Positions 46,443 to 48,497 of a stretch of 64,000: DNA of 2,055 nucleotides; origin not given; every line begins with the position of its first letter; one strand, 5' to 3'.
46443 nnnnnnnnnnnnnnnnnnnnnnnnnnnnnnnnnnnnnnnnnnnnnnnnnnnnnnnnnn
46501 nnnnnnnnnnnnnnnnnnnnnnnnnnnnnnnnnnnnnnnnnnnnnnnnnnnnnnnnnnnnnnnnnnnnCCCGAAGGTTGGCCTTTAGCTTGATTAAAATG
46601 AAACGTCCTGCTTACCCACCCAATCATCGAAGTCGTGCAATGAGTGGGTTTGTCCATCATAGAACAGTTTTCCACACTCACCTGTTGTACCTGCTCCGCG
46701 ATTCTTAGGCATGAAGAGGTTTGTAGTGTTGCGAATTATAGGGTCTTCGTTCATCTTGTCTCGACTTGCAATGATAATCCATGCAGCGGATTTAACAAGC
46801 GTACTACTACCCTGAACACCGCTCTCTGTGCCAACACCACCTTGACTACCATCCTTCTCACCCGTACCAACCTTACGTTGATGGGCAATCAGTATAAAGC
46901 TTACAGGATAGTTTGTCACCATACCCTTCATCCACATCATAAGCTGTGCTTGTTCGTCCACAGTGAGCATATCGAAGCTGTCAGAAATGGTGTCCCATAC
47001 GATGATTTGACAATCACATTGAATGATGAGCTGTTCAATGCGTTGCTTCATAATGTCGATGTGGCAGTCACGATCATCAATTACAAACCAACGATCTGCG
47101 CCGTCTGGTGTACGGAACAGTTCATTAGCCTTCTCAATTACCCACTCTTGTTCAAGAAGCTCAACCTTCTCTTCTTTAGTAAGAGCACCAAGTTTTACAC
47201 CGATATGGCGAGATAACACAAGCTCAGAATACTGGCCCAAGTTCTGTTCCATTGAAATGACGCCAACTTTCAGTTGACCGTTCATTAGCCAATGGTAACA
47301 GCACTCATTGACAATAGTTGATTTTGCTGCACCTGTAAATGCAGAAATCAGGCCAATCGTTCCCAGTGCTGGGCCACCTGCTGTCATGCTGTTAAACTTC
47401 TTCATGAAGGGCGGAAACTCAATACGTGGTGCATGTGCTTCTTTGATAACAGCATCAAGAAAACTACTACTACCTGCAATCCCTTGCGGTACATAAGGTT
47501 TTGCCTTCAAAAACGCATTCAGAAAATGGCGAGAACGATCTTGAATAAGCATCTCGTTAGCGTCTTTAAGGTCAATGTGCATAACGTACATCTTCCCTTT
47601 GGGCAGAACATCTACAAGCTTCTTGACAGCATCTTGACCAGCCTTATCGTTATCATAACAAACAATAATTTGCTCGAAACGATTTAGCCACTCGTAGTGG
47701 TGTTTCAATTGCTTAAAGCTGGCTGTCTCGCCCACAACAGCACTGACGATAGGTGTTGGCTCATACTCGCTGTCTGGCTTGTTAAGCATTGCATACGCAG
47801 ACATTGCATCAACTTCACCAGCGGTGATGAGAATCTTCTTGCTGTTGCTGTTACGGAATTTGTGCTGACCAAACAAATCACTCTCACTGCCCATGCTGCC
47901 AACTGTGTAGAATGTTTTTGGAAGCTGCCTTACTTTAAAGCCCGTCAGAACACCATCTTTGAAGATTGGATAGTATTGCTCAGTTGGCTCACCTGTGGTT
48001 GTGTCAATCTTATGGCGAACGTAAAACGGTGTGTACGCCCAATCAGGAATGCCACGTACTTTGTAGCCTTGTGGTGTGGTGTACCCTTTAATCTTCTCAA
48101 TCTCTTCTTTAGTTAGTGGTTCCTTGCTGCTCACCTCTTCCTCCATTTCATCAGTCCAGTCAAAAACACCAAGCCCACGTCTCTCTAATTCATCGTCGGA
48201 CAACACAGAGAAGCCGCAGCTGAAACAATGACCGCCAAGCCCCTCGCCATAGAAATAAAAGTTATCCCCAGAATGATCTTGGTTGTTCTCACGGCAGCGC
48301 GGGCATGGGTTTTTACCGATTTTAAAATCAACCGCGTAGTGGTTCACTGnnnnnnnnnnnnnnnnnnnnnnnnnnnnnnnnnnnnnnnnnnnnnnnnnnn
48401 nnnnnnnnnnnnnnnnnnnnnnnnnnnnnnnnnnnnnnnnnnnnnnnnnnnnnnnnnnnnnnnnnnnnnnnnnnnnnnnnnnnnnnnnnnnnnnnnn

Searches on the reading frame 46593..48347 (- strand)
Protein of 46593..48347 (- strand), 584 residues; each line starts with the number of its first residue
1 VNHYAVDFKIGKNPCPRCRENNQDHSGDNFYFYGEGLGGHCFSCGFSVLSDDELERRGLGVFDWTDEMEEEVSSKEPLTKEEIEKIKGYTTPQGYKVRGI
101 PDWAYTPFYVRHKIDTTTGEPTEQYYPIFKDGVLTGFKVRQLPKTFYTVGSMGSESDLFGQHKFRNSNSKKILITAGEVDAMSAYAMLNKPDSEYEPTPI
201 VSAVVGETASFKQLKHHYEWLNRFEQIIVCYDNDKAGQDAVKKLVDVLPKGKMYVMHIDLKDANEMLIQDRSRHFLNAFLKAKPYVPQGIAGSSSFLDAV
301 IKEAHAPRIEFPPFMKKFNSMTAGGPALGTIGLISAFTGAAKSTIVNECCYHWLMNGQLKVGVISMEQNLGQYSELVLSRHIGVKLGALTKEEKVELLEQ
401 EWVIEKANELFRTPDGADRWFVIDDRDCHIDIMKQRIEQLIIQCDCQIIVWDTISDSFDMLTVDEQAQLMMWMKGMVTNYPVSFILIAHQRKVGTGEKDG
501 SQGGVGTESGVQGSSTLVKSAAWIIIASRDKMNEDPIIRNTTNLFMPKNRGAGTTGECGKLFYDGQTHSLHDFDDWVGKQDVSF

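Call 11: search_dna_similar(query=window:46593-48347:-, collection=phages, mode=protein, max_rows=15)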
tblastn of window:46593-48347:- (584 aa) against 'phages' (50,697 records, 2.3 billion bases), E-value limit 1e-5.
Records with a match: 3231; places in all: 3235; records where one place covers at least 80% of the query: 1844.
Best place of each record, by identity: <60% 3231.
By first word of the organism name: Escherichia 781; Pseudomonas 535; Klebsiella 477; Salmonella 195; Vibrio 178; Rheinheimera 115; Yersinia 93; Erwinia 60; Aeromonas 54; Shigella 47; and 84 more.
By host as written in the record: - 454; Escherichia coli 289; Klebsiella pneumoniae 234; Pseudomonas aeruginosa 137; Rheinheimera sp. BAL341 115; Escherichia coli K-12 MG1655 52; Pseudomonas aeruginosa PAO1 44; Yersinia pestis 38; and 731 more.
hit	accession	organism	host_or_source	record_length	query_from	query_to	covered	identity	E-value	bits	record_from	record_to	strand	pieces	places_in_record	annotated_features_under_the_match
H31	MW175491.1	Pseudomonas phage PN09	Pseudomonas syringae pv. actinidiae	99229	4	579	99%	43.1%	5e-140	454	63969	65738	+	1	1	hypothetical protein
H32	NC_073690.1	Pseudomonas phage PN09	Pseudomonas syringae pv. actinidiae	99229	4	579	99%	43.1%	5e-140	454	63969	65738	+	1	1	hypothetical protein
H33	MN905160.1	Pseudomonas phage PE09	Pseudomonas syringae pv. actinidiae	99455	4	579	99%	43.1%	1e-139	453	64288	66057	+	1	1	hypothetical protein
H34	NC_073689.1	Pseudomonas phage PE09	Pseudomonas syringae pv. actinidiae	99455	4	579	99%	43.1%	1e-139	453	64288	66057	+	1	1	hypothetical protein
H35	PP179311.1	Pseudomonas phage Pyxpy02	Pseudomonas syringae 19B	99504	4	579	99%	43.0%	3e-140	455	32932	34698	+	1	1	putative DNA primase/helicase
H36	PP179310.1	Pseudomonas phage Pyxpy01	Pseudomonas syringae P1.01.01B03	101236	4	579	99%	43.0%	3e-140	455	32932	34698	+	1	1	putative DNA primase/helicase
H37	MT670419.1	Pseudomonas phage phiPsa315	Pseudomonas syringae pv. actinidiae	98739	4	579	99%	43.0%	7e-140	454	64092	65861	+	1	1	hypothetical protein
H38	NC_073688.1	Pseudomonas phage phiPsa315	Pseudomonas syringae pv. actinidiae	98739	4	579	99%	43.0%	7e-140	454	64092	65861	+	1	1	hypothetical protein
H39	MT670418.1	Pseudomonas phage phiPsa300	Pseudomonas syringae pv. actinidiae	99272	4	579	99%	42.6%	4e-138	449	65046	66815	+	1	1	primase/helicase protein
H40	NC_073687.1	Pseudomonas phage phiPsa300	Pseudomonas syringae pv. actinidiae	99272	4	579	99%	42.6%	4e-138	449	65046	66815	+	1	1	primase/helicase protein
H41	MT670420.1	Pseudomonas phage phiPsa347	Pseudomonas syringae pv. actinidiae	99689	4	579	99%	42.6%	6e-138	448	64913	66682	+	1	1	hypothetical protein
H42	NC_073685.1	Pseudomonas phage phiPsa347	Pseudomonas syringae pv. actinidiae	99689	4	579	99%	42.6%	6e-138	448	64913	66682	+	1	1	hypothetical protein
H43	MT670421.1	Pseudomonas phage phiPsa381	Pseudomonas syringae pv. actinidiae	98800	4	579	99%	42.6%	8e-138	448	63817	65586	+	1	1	hypothetical protein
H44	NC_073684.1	Pseudomonas phage phiPsa381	Pseudomonas syringae pv. actinidiae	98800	4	579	99%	42.6%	8e-138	448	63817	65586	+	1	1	hypothetical protein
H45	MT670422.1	Pseudomonas phage phiPsa397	Pseudomonas syringae pv. actinidiae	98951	4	579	99%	42.6%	8e-138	448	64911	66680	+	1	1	primase/helicase protein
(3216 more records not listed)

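Call 28: get_annotated_region(hit=H35, flank=8000)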
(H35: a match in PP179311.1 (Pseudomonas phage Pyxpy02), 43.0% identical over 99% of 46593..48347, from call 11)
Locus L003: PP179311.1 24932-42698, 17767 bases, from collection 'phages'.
description: Pseudomonas phage Pyxpy02, complete genome.
organism: Pseudomonas phage Pyxpy02 (NCBI taxid 3138547)
taxonomy: Viruses
host: Pseudomonas syringae 19B; source: apricot soil; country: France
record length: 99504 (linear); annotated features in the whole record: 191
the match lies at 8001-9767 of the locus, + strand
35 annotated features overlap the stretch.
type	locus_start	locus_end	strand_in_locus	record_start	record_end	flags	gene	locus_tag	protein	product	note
CDS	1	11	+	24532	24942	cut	-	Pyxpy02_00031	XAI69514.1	hypothetical protein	-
CDS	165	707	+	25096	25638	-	-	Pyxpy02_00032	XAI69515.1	putative restriction endonuclease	[Streptomyces phage Jay2Jay]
CDS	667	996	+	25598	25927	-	-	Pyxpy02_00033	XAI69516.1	putative lysis module protein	[Pseudomonas phage Zigelbrucke]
CDS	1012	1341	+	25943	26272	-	-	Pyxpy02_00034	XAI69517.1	putative lysis module protein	[Pseudomonas phage Zigelbrucke]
CDS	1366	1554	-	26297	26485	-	-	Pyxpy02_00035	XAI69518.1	hypothetical protein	-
CDS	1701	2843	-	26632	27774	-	-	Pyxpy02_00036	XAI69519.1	RNA ligase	[Pseudomonas phage VCM]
CDS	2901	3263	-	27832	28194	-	-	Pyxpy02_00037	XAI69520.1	hypothetical protein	-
CDS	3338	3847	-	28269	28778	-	-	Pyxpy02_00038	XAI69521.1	hypothetical protein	-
CDS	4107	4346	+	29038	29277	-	-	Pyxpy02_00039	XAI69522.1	hypothetical protein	-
CDS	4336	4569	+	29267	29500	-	-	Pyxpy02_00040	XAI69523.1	hypothetical protein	-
CDS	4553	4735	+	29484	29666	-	-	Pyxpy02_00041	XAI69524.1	hypothetical protein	-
CDS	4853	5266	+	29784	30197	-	-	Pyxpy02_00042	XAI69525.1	hypothetical protein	-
CDS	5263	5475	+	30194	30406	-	-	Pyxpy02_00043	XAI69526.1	hypothetical protein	-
CDS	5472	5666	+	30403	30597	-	-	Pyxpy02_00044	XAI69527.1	hypothetical protein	-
CDS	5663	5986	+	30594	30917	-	-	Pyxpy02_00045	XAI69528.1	carbohydrate binding domain protein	[Klebsiella phage KNP2]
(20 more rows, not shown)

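Call 82: find_related_loci(query=window:46596-48347:-, collection=viral_contigs, flank=6000)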
Query window:46596-48347:- (584 aa) in viral_contigs; peptide patterns used: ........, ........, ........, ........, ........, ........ (x = any residue, [..] = any of these).
10 stretches matched a pattern; 5 encode a relative of the query (tblastn E <= 1e-3); 5 distinct loci.
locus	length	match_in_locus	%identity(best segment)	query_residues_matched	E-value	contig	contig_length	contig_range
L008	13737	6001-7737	88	6-584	0e+0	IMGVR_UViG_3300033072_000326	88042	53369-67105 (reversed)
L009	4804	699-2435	48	6-584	0e+0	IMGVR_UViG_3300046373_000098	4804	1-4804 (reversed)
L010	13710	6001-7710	40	15-582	2e-135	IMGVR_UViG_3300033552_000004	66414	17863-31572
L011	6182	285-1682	31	93-567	5e-63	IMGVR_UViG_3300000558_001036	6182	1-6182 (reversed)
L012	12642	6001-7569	28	41-583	9e-56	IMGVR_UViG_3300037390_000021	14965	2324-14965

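Call 87: search_protein_families(library=pfam, proteins=[L009:2438-3031:+, L010:7613-8266:+, L010:8552-9439:+, L010:10210-11775:+, L008:9302-9673:+, L008:9873-10256:+], max_evalue=0.01)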
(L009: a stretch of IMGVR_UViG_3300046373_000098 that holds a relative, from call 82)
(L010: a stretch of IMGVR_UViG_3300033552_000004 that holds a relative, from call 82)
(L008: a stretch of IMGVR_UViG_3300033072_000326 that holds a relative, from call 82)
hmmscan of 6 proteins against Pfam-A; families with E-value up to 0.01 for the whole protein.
L009:2438-3031:+ (197 aa): 2 families
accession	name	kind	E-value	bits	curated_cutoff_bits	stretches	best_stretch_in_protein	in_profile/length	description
PF13392.12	HNH_3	-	5.1e-08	32.9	24.8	1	71-107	2-37/46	HNH endonuclease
PF00847.26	AP2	-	7.1e-08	33.1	33.3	1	143-180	15-51/54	AP2 domain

L010:7613-8266:+ (217 aa): 0 families

L010:8552-9439:+ (295 aa): 2 families
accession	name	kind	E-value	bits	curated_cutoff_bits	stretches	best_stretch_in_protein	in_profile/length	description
PF23940.1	DUF7275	-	4.5e-64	216.3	27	1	101-277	2-178/188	Domain of unknown function (DUF7275)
PF23942.1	DUF7277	-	1.8e-10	41.8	27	1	1-71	1-74/87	Domain of unknown function (DUF7277)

L010:10210-11775:+ (521 aa): 6 families
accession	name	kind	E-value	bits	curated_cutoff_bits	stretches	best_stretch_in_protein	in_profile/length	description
PF00580.27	UvrD-helicase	-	7.6e-16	59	23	1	8-261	4-261/271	UvrD/REP helicase N-terminal domain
PF13245.12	AAA_19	-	3.3e-10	40.7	25.1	1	13-254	5-132/134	AAA domain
PF13538.12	UvrD_C_2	-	8.9e-08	32.3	27.4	1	423-476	3-49/52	UvrD-like helicase C-terminal domain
PF01443.25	Viral_helicase1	-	1.1e-07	32.3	21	0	205-253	51-99/228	Viral superfamily 1 RNA helicase core domain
PF13604.12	AAA_30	-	6.9e-06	26.4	27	0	7-44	4-43/191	AAA domain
PF13361.12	UvrD_C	-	8.1e-06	25.9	25.6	1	417-476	283-343/350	UvrD-like helicase C-terminal domain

L008:9302-9673:+ (123 aa): 1 family
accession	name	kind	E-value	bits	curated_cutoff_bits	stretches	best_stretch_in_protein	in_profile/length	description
PF04448.17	DUF551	-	1.1e-05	26.6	22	1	65-121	10-67/68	Protein of unknown function (DUF551)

L008:9873-10256:+ (127 aa): 1 family
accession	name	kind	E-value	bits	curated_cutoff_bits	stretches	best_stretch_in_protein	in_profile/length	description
PF21037.2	CCDC138_cc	-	0.0045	17.4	27.1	1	61-97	2-38/59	Coiled-coil-domain-containing protein 138, coiled-coil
